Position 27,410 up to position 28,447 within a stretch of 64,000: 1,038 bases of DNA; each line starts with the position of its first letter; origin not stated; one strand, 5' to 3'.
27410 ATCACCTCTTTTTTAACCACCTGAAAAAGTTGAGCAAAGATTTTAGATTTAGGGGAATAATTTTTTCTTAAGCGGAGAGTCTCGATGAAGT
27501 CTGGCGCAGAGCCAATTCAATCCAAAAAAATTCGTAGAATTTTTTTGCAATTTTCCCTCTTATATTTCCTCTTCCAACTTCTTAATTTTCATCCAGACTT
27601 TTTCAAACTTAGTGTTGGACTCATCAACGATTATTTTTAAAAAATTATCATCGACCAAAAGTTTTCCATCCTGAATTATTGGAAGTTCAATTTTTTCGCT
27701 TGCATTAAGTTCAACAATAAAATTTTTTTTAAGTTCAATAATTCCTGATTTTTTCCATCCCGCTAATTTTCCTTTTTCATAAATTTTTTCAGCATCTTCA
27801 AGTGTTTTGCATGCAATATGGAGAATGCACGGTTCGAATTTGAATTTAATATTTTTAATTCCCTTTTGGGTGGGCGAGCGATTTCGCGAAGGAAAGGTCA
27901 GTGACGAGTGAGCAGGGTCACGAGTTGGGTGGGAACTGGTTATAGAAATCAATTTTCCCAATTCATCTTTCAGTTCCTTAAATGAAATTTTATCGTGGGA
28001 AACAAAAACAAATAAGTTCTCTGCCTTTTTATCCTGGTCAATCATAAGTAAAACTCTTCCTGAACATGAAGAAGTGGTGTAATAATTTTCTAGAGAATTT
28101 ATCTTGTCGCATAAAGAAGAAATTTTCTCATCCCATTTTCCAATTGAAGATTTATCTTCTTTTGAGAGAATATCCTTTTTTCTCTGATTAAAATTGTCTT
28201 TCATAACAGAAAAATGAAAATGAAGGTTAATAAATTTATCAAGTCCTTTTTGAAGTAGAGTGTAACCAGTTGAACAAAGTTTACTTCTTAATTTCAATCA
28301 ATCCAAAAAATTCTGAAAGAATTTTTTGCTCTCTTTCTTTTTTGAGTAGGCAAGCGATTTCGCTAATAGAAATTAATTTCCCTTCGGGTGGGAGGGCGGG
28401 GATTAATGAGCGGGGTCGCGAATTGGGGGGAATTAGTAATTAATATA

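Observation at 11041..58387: Five canonical G-quadruplex motifs, all G-rich on the + strand, embedded in the repeat family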

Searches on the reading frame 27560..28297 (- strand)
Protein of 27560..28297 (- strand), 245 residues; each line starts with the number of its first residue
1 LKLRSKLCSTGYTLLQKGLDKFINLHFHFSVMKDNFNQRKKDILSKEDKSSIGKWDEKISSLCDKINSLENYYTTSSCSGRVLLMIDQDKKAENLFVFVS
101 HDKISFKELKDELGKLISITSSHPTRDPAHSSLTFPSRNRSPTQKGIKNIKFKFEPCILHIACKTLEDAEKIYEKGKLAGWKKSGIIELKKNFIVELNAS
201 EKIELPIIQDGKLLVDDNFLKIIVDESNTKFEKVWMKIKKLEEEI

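Call 12: search_protein_families(library=pfam, proteins=[window:27560-28297:-])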
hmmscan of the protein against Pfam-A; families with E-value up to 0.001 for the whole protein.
window:27560-28297:- (245 aa): 1 family
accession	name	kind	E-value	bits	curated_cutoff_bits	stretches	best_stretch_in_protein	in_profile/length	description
PF02676.19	TYW3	-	5.9e-46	156.9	27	1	38-245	1-209/211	Methyltransferase TYW3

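Call 15: search_solved_structures(query=window:27560-28297:-, show_alignments=2)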
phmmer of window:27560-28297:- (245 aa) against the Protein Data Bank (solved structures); distinct sequences matched with E-value up to 0.001: 4.
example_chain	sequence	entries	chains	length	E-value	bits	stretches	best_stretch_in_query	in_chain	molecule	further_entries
2qg3_A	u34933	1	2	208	9.4e-22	81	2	156-243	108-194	UPF0130 protein AF_2059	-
2drv_A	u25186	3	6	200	2e-20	76.7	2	152-245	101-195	UPF0130 protein PH1069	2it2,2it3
2dvk_A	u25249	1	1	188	6.5e-10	42.3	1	143-231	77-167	UPF0130 protein APE0816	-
1tlj_A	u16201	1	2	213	6.5e-06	29.2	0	66-115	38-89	Hypothetical UPF0130 protein SSO0622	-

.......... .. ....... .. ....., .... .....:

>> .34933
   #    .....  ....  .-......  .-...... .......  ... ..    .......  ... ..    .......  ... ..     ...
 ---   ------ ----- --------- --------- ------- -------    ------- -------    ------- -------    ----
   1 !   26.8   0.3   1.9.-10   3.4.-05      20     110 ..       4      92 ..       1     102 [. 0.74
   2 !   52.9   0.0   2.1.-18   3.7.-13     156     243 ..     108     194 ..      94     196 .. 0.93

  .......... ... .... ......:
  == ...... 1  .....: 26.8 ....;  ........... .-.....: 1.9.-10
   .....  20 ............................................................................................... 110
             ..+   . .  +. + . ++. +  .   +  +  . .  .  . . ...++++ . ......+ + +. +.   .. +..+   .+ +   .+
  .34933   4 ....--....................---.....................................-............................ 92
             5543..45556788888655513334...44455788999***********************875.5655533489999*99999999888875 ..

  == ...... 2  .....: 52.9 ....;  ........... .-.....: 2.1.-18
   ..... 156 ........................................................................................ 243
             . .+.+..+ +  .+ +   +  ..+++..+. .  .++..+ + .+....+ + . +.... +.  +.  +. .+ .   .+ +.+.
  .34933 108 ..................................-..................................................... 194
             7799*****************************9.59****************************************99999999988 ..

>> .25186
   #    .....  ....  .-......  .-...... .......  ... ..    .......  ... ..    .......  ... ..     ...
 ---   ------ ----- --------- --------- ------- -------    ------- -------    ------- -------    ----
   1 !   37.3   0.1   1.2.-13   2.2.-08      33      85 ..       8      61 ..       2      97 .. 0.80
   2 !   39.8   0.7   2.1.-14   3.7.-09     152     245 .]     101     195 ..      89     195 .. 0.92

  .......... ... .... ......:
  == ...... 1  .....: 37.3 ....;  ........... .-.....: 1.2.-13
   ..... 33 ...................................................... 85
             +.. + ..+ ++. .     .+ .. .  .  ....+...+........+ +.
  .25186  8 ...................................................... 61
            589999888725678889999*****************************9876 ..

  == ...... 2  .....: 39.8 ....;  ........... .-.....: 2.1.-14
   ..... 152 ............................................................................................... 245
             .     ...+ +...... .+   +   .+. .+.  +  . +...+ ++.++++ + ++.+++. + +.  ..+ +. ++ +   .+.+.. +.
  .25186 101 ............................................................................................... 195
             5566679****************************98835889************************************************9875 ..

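Call 32: find_homologous_proteins(query=window:27560-28204:-)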
Query window:27560-28204:- (214 aa): 1526 proteins with E <= 0.001 among 2044 candidates; the best 120 are listed.
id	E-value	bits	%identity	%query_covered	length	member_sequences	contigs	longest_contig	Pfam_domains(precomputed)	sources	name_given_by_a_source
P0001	3.5e-127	440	94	99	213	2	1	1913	PF02676.20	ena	-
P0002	8.0e-91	321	76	98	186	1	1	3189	PF02676.20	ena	-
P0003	6.8e-82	292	64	99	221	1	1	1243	PF02676.20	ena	-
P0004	3.4e-79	283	64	100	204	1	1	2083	PF02676.20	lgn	-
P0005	3.9e-79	283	69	99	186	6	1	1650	PF02676.20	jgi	-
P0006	4.3e-79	283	63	99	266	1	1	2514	PF02676.20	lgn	-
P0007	1.5e-78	281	64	99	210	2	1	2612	PF02676.20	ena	-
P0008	4.1e-78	280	68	100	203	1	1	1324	PF02676.20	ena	-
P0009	6.9e-77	276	64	100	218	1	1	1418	PF02676.20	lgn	-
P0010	2.1e-75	271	66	97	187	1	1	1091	PF02676.20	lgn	-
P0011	2.2e-75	271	61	100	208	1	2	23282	PF02676.20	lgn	-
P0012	4.7e-75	270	61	100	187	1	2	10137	PF02676.20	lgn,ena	-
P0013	5.1e-75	270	64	100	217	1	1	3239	PF02676.20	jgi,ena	-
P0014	7.5e-75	269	64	99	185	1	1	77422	PF02676.20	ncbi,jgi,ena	ncbi:MAG: tRNA wybutosine-synthesizing 3 family protein [Candidatus Pacearchaeota archaeon]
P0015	7.5e-75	269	60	100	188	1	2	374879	PF02676.20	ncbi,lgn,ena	-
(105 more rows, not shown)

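Call 34: find_encoding_contigs(protein=P0001, flank=5000, max_places=3)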
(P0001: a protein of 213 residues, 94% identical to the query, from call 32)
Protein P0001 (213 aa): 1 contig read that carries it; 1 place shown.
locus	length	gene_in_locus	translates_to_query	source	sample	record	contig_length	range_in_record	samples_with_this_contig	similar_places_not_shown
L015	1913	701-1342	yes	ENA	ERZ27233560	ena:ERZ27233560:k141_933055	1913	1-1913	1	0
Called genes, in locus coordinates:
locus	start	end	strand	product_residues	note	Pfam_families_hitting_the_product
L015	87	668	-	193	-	PF13419:HAD_2 (faint)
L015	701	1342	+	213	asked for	PF02676:TYW3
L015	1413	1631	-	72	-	-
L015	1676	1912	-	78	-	?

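Call 35: find_encoding_contigs(protein=P0002, flank=5000, max_places=3)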
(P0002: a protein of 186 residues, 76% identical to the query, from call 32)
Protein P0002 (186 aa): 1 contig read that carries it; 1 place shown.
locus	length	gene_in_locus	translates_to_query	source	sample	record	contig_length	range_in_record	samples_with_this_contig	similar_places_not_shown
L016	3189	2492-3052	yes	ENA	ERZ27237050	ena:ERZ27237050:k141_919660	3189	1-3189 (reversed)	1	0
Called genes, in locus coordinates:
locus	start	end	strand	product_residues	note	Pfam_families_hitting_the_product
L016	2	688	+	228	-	?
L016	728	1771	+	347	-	-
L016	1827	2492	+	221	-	PF13483:Lactamase_B_3, PF12706:Lactamase_B_2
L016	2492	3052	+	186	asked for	PF02676:TYW3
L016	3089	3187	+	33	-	?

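Call 48: find_related_loci(query=A3, collection=metagenome_contigs, flank=10000)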
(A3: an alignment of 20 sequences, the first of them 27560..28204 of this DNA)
Query A3 (214 aa) in metagenome_contigs; peptide patterns used: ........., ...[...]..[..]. (x = any residue, [..] = any of these).
600 stretches matched a pattern (row limit reached: there are more); 539 encode a relative of the query (tblastn E <= 1e-3); the best 80 are kept; 80 distinct loci.
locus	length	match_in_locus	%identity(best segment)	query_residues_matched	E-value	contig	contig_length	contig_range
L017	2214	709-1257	70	2-211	9e-90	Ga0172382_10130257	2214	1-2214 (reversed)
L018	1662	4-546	71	4-211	4e-91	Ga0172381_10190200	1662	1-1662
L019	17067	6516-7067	64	4-214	4e-82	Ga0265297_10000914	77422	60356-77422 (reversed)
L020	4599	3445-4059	58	1-211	1e-78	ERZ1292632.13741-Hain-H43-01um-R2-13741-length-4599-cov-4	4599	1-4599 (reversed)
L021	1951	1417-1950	64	3-207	8e-82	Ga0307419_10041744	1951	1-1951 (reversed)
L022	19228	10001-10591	62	1-214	2e-78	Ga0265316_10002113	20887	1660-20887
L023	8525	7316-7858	61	3-210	9e-78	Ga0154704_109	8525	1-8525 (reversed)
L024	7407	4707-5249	61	3-210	9e-78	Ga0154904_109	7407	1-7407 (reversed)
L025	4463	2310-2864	62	3-214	9e-77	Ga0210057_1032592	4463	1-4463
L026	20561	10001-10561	61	1-214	3e-76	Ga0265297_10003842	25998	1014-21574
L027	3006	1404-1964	59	1-214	1e-76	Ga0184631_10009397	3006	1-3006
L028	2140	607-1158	61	1-211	1e-77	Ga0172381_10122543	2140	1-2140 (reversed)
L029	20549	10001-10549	60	1-210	1e-74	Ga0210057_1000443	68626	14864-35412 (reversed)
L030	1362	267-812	59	3-211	3e-78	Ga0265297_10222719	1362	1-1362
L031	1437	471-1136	55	1-210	4e-77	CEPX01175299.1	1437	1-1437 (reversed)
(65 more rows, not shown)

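Call 81: predict_structure(alignment_id=A3)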
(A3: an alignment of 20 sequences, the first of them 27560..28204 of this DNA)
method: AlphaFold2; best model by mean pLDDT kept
length: 214 residues; sequences in the alignment: 20
mean_pLDDT: 79.9   pTM: 0.73
mean pLDDT of the five models: 79.9, 78.4, 77.3, 65.3, 47.1
residues with pLDDT >= 90: 99; 70-90: 66; 50-70: 20; < 50: 29
segments of 3 or more residues with pLDDT < 50: 19-21, 91-114
pLDDT, mean of each block of 10 residues (from residue 1): 79 63 70 93 83 76 76 92 77 37 35 64 91 96 95 84 92 89 92 94 93 94
secondary structure, 60 per line:
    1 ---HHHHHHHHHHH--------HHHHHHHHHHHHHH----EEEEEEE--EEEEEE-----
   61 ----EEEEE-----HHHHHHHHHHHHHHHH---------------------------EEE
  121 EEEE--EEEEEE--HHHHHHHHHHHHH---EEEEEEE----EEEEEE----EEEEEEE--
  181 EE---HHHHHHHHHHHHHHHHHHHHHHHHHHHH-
elements in order: H4-14 H23-36 E41-47 E50-55 E65-69 H75-90 E118-124 E127-132 H135-147 E151-157 E162-167 E172-178 H186-213

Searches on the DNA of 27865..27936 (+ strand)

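Call 84: build_rna_model(alignment_id=A2, structure=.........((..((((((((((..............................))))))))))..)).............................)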
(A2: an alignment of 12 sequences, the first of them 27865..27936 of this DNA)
Model R1 built from alignment A2 (12 sequences, 96 columns); structure: as given.
model positions 75; base pairs 12; branch points 0; effective number of sequences 3.38; information 0.753 bits per position. Calibrated on 0.2 Mb of random sequence (short: E-values are rough).
structure used (alignment columns):
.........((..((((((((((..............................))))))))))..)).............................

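Call 85: search_with_rna_model(model_id=R1, sources=[window, L002, L003, L004, L005, L006, L007, L008, L009, L011, L012, L013, L015, L016, L017, L018, L019, L020, L021, L022, L023, L025, L026, L027, L028, L029, L030, L031, L032, L033, L034, L035, L036, L037, L038, L039, L040, L041, L042, L043, L044, L045, L046, L047, L048, L049, L050, L051, L053, L054, L055, L056, L057, L058, L059, L060, L061, L062, L063, L064, L065, L066, L067, L068, L069, L070, L071, L072, L073, L074, L075, L076, L077, L078, L079, L080, L081, L082, L083, L084, L085, L086, L087, L088, L089, L090, L091, L092, L093, L094, L095, L096, L097], max_evalue=1, make_alignment=true)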
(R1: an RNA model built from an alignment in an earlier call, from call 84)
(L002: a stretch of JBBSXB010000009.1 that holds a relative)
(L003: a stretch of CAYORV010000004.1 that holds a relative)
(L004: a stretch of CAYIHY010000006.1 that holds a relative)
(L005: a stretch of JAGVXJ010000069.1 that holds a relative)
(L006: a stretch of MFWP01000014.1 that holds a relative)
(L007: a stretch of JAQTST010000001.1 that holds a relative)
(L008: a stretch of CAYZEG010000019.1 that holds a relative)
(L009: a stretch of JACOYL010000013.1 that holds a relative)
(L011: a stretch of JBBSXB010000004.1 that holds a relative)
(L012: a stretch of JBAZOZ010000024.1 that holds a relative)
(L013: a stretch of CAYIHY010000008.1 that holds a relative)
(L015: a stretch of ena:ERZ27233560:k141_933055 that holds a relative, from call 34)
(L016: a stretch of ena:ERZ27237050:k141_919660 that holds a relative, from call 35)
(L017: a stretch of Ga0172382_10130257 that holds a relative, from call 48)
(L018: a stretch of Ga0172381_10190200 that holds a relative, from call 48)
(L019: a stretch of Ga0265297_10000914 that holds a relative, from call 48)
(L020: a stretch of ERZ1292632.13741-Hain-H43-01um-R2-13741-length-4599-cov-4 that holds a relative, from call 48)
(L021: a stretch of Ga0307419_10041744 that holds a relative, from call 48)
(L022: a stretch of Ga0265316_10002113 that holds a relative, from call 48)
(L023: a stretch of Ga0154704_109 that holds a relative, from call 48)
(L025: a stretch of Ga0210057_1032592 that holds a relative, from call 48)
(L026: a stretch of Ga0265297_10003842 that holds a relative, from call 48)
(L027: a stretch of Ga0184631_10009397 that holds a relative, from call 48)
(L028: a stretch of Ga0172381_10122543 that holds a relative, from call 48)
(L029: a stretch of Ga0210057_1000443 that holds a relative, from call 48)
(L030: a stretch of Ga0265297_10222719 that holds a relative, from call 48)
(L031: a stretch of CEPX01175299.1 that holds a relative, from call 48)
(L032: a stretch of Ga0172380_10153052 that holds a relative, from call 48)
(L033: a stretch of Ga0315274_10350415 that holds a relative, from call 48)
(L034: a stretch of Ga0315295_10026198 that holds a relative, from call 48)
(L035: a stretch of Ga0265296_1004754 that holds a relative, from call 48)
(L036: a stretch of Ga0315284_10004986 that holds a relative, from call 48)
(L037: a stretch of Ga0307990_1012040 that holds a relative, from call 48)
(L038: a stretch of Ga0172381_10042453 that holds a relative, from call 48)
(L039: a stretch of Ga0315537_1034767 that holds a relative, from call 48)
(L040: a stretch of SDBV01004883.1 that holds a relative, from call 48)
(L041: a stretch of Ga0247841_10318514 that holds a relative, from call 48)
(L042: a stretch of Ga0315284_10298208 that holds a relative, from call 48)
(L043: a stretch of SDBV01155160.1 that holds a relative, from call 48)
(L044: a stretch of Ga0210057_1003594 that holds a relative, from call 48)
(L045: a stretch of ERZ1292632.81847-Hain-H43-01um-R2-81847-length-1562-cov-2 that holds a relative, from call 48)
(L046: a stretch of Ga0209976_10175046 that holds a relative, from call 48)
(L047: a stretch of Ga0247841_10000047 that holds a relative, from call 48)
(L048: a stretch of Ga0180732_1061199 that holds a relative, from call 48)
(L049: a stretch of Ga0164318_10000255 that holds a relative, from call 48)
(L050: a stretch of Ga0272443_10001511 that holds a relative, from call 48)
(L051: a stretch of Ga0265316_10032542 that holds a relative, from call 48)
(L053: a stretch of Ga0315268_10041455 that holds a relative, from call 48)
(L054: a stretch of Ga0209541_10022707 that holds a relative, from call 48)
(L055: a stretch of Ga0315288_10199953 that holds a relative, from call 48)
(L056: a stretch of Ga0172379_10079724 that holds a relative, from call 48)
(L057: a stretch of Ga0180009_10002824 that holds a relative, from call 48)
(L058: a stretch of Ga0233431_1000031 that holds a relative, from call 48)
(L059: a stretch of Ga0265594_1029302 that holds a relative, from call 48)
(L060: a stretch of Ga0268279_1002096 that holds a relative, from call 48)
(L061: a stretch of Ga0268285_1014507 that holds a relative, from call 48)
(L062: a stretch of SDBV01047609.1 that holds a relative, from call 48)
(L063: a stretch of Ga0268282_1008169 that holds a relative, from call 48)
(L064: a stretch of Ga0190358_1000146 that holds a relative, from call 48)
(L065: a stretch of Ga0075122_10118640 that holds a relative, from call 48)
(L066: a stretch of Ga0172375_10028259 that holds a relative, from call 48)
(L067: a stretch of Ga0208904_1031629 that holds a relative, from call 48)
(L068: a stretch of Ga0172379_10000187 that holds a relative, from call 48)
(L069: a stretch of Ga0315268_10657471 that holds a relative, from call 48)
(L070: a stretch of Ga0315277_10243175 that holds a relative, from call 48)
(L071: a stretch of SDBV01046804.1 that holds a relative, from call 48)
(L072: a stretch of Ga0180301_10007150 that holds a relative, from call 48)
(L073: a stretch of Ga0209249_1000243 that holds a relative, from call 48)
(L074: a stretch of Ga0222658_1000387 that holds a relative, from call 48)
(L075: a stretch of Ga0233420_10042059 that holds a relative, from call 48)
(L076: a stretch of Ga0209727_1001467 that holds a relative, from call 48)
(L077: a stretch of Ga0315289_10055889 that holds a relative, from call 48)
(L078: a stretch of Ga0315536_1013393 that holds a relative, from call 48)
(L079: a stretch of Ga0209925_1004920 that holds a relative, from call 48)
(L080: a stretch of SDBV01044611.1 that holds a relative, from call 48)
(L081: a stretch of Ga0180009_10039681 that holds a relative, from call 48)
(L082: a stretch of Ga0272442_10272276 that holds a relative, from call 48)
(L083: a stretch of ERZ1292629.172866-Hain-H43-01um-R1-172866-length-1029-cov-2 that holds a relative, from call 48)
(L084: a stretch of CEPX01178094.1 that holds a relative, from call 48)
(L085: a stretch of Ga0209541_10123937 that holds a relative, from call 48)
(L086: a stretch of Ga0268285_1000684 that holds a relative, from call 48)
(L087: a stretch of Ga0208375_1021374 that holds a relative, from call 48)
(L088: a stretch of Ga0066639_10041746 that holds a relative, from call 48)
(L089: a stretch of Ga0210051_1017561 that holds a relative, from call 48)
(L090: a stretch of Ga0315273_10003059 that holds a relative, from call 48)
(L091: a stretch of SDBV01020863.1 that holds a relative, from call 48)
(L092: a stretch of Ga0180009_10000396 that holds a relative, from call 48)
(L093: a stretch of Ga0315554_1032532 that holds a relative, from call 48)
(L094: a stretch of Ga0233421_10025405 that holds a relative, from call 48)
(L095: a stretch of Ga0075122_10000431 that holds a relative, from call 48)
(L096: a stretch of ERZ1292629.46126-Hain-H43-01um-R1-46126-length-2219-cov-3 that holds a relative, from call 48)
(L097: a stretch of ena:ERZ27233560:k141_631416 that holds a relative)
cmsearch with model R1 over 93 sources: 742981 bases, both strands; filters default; matches with E-value up to 1: 31.
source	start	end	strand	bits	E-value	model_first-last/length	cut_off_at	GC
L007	2706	2780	-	86.4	4.4e-20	1-75/75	no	0.6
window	35060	35134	+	83.6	2.5e-19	1-75/75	no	0.56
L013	1420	1494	+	82.3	5.6e-19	1-75/75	no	0.61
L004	127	201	-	82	6.6e-19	1-75/75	no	0.56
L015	963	1037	-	81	1.3e-18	1-75/75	no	0.63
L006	5719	5793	+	80.5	1.8e-18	1-75/75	no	0.59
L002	7014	7088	+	80.4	1.8e-18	1-75/75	no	0.57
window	27865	27939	+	80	2.4e-18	1-75/75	no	0.59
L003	4593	4667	-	75.1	4.9e-17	1-75/75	no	0.64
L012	6779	6858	+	74.4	7.5e-17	1-75/75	no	0.49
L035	4766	4845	-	74.4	7.5e-17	1-75/75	no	0.49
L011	5784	5858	-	69.6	1.4e-15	1-75/75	no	0.59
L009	2747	2815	-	67.6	4.9e-15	1-75/75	no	0.62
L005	5047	5127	+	65.5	1.8e-14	1-75/75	no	0.52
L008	1363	1449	+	61.6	2e-13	1-75/75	no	0.53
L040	10265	10348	-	53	4e-11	1-75/75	no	0.52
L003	482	560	-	46.4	2.2e-09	1-75/75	no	0.46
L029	11936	12014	-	40.8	7.5e-08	1-75/75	no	0.54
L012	3168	3244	+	35.5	1.9e-06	1-75/75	no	0.45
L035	8380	8456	-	35.5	1.9e-06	1-75/75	no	0.45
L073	1533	1613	-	32.2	1.4e-05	1-75/75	no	0.37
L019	15530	15601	-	30.5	4.2e-05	1-75/75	no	0.57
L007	2186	2239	-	25.4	0.00097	11-60/75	no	0.52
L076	5068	5139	-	24.5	0.0016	10-70/75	no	0.46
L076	17035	17103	-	22.7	0.005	1-75/75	no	0.48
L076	14146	14213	-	18.9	0.053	1-75/75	no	0.46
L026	14063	14148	-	17.3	0.14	1-75/75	no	0.44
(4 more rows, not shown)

Alignment A4: 31 matches aligned to the model, 136 columns, each read 5' to 3' on its own strand. Consensus structure (alignment columns), stored with it:
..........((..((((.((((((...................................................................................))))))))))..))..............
